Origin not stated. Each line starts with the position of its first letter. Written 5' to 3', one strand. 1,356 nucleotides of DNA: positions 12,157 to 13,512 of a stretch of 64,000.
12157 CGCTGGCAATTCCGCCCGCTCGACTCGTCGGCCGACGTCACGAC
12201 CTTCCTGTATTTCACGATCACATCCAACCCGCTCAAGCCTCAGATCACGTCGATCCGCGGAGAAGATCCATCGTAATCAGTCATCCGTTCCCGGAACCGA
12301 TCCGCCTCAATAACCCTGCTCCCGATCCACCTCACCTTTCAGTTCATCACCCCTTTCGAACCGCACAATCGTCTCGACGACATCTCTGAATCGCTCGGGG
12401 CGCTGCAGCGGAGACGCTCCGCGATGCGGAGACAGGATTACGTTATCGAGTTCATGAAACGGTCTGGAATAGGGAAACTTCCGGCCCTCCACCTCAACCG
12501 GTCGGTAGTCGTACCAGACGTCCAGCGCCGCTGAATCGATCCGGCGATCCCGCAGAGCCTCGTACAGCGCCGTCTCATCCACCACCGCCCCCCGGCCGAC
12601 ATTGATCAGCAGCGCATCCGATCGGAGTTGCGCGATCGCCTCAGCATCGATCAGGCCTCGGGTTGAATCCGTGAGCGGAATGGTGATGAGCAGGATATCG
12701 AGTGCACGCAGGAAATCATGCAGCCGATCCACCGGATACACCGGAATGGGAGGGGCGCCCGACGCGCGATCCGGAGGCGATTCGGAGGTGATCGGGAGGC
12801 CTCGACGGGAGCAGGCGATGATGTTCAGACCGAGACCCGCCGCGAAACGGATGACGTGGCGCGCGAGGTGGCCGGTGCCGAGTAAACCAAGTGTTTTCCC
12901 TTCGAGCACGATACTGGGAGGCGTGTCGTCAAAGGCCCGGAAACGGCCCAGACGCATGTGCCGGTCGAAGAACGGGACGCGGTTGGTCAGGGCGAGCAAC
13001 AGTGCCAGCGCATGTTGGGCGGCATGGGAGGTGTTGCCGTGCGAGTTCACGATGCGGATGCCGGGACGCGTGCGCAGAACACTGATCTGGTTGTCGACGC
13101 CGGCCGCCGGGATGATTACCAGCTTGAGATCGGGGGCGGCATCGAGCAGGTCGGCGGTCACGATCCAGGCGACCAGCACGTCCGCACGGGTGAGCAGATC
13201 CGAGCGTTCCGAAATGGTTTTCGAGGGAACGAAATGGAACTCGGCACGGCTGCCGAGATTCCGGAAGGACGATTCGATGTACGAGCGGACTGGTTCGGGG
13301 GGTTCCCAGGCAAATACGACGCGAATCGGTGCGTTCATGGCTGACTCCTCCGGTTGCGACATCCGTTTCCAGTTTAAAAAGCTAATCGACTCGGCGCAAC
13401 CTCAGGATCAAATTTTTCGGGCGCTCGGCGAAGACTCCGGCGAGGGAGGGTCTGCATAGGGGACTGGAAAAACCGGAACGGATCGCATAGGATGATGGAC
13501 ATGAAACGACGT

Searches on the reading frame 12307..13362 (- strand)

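Call 57: search_protein_families(library=pfam, proteins=[window:12307-13362:-], max_evalue=0.0001)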
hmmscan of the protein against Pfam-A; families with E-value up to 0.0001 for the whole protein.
window:12307-13362:- (351 aa): 2 families
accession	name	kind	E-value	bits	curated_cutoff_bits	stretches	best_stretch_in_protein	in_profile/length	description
PF02826.25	2-Hacid_dh_C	-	1.7e-40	138.8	25.1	1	119-315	1-178/178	D-isomer specific 2-hydroxyacid dehydrogenase, NAD binding domain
PF00389.36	2-Hacid_dh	-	2.4e-07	30.9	24.6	1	29-345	11-133/134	D-isomer specific 2-hydroxyacid dehydrogenase, catalytic domain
